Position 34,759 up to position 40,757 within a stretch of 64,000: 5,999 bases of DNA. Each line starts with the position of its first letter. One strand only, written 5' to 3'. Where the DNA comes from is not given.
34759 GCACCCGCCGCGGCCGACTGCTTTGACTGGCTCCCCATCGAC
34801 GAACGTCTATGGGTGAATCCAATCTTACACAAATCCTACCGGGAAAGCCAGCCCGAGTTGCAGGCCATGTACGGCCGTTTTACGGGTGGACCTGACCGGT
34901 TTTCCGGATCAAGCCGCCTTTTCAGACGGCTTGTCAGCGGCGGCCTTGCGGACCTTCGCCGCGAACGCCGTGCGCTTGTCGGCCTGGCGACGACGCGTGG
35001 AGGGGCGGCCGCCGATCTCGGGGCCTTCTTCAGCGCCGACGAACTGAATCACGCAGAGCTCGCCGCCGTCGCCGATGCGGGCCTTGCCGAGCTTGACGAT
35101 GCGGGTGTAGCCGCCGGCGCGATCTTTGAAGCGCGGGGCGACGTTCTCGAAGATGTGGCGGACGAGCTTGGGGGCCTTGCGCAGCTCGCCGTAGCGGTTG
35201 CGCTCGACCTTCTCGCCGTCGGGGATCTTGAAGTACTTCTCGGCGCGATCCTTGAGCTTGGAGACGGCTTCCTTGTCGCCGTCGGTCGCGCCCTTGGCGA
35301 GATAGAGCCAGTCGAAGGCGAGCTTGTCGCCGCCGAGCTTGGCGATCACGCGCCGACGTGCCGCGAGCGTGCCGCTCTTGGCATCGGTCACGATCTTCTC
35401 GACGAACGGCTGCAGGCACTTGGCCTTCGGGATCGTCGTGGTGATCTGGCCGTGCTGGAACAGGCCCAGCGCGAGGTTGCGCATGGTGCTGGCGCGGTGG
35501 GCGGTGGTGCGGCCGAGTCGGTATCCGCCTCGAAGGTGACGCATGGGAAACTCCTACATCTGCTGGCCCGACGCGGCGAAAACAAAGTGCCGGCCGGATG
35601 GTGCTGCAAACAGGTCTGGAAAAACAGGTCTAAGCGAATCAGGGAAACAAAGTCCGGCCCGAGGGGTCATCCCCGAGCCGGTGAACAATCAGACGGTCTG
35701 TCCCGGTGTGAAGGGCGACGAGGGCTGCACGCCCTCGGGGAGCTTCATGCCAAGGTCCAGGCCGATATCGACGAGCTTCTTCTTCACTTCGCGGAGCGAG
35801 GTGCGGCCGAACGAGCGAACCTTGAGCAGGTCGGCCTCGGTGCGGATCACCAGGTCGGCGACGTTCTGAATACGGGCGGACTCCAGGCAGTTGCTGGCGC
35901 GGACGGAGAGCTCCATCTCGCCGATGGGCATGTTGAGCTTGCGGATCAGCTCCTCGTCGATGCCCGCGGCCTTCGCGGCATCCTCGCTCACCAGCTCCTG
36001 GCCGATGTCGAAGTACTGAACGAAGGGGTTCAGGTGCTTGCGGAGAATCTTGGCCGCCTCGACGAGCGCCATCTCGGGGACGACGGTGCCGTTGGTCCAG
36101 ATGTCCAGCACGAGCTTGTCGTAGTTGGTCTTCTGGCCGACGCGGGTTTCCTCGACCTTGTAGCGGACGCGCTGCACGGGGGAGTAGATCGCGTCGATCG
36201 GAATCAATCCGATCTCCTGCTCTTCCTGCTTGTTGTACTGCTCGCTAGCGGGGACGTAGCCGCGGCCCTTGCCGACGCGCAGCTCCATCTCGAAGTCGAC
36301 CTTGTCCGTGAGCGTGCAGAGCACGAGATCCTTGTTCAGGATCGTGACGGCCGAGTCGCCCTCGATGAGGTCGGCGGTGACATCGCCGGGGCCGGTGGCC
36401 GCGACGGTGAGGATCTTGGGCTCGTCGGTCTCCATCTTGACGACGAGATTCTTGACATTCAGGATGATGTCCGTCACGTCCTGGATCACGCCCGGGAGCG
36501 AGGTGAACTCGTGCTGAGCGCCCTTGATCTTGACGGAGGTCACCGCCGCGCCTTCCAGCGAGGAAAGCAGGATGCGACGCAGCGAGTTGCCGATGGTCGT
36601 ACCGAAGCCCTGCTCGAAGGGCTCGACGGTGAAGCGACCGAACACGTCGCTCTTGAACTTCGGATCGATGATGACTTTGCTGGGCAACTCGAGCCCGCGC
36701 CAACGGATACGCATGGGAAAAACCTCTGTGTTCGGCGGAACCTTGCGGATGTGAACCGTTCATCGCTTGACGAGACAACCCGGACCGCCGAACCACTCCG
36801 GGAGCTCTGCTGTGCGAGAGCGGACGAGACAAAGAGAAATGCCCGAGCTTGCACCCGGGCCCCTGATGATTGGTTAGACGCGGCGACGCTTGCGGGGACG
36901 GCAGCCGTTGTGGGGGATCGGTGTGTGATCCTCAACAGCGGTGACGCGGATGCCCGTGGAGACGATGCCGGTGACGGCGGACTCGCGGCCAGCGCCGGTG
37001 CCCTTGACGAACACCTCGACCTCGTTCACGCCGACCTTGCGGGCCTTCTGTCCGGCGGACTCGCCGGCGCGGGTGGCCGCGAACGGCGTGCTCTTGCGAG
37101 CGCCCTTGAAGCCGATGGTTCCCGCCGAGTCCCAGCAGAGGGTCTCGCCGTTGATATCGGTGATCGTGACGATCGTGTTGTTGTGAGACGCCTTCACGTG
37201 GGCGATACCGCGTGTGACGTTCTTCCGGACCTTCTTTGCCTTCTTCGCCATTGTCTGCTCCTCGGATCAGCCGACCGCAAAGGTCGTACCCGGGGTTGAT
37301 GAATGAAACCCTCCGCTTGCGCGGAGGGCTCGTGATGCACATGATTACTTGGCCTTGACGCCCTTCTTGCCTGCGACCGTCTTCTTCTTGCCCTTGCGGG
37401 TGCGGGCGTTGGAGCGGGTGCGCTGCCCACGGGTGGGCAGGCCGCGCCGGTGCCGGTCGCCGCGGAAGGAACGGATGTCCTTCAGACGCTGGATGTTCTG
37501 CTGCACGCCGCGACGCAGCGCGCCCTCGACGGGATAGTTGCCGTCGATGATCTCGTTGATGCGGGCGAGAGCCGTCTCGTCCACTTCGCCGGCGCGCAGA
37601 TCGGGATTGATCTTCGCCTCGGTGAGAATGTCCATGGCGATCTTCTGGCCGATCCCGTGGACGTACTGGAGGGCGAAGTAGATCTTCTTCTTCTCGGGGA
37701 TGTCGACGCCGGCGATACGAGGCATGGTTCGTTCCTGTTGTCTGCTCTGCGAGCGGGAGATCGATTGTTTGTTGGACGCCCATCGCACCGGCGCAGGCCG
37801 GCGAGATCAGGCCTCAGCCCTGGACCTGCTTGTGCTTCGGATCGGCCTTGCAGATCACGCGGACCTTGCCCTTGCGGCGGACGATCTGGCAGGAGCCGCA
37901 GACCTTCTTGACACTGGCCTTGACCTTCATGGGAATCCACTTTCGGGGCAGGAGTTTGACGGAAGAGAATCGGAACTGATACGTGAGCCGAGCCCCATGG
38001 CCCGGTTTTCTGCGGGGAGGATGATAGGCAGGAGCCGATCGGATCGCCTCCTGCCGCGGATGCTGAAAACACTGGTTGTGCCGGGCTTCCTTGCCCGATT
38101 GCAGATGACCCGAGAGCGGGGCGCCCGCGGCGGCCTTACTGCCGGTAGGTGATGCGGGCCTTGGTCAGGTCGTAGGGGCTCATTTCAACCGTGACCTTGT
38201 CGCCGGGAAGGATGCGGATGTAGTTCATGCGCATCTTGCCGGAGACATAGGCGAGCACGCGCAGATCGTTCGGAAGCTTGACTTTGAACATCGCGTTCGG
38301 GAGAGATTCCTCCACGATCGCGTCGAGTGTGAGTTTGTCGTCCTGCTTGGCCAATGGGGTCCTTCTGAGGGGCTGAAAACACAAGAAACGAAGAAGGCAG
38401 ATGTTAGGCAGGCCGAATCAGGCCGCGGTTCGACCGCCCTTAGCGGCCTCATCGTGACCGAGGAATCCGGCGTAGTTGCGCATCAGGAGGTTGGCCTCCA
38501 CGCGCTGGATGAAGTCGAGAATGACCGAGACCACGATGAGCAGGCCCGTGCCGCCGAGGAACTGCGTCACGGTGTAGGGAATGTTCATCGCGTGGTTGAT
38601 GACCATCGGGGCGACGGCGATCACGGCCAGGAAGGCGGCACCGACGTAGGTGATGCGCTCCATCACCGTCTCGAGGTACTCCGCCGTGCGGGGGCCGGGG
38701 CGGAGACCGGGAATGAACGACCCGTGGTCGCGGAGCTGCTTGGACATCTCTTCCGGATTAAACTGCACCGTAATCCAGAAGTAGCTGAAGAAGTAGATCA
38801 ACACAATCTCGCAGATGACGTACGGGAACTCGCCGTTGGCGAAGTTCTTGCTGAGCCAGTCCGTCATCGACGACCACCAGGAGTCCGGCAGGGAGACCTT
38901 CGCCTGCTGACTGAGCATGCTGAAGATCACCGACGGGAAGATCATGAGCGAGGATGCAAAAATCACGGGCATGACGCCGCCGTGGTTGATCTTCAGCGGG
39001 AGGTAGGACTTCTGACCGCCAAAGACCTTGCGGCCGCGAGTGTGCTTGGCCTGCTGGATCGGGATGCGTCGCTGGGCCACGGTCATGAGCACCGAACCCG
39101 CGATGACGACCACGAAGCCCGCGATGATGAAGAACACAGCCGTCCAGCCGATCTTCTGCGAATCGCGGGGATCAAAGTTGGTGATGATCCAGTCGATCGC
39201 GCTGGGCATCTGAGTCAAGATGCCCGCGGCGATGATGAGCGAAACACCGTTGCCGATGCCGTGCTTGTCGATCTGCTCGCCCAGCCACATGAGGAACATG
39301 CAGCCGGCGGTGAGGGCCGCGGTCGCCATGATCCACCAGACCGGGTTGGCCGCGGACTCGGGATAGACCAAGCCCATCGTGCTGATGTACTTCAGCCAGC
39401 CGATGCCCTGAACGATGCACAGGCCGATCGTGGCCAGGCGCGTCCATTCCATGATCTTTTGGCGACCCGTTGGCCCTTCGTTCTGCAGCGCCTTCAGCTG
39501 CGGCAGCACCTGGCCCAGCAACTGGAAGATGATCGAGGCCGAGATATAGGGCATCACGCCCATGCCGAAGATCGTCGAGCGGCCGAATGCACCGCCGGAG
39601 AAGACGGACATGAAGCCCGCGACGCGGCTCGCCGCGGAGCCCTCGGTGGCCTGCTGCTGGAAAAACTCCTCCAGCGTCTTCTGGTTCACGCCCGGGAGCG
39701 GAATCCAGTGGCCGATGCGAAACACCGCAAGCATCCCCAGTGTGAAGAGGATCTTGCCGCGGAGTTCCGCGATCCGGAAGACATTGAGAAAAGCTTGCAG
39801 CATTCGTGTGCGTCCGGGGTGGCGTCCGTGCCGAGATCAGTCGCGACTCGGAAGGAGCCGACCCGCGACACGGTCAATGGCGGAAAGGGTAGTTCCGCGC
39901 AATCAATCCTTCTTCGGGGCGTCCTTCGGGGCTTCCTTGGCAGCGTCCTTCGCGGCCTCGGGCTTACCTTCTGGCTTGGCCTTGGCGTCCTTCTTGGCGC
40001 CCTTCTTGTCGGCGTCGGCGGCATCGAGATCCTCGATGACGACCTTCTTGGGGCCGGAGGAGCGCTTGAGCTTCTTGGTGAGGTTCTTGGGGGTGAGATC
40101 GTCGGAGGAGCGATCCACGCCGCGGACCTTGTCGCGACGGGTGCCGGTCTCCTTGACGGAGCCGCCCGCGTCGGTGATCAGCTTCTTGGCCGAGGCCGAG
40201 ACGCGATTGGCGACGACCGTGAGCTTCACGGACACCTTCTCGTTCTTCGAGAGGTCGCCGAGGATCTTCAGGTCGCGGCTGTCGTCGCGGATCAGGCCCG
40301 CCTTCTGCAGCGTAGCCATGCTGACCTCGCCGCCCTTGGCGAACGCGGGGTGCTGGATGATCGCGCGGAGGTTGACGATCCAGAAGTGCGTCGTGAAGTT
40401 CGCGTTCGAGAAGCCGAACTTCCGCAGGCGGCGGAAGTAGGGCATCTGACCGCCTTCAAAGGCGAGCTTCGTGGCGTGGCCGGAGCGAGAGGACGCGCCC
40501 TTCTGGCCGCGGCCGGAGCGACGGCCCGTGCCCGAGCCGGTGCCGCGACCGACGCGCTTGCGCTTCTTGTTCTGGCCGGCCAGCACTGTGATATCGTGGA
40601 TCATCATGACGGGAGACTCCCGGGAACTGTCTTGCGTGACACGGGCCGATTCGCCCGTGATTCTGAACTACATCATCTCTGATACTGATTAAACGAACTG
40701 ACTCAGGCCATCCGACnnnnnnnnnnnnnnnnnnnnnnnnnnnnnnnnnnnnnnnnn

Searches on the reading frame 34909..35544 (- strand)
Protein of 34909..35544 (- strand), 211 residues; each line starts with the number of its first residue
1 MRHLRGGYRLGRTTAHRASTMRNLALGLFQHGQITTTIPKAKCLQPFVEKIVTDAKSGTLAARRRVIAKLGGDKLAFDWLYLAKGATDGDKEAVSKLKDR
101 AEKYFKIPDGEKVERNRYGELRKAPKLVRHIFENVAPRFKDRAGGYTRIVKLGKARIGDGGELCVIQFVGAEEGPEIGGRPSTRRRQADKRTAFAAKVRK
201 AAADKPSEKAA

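Call 34: search_protein_families(library=pfam, proteins=[window:34909-35544:-], max_evalue=0.001)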
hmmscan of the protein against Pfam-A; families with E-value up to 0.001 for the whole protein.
window:34909-35544:- (211 aa): 1 family
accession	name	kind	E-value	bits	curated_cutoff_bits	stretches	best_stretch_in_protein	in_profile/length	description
PF01196.24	Ribosomal_L17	-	3.6e-28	98.8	27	1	21-169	2-97/97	Ribosomal protein L17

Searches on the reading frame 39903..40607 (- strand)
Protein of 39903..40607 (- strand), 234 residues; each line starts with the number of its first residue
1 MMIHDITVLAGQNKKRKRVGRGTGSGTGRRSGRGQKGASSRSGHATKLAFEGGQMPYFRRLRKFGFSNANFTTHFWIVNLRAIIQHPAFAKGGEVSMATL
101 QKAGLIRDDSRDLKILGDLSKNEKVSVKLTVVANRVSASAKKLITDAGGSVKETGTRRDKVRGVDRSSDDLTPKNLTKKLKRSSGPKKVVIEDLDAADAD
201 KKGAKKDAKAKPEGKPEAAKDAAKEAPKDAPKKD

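Call 34: search_protein_families(library=pfam, proteins=[window:39903-40607:-], max_evalue=0.001)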
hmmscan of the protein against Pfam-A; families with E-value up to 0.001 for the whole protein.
window:39903-40607:- (234 aa): 1 family
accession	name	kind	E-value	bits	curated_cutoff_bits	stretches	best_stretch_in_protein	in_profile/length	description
PF00828.25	Ribosomal_L27A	-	7.8e-11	42.7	21.5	1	89-151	16-71/72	Ribosomal proteins 50S-L15, 50S-L18e, 60S-L27A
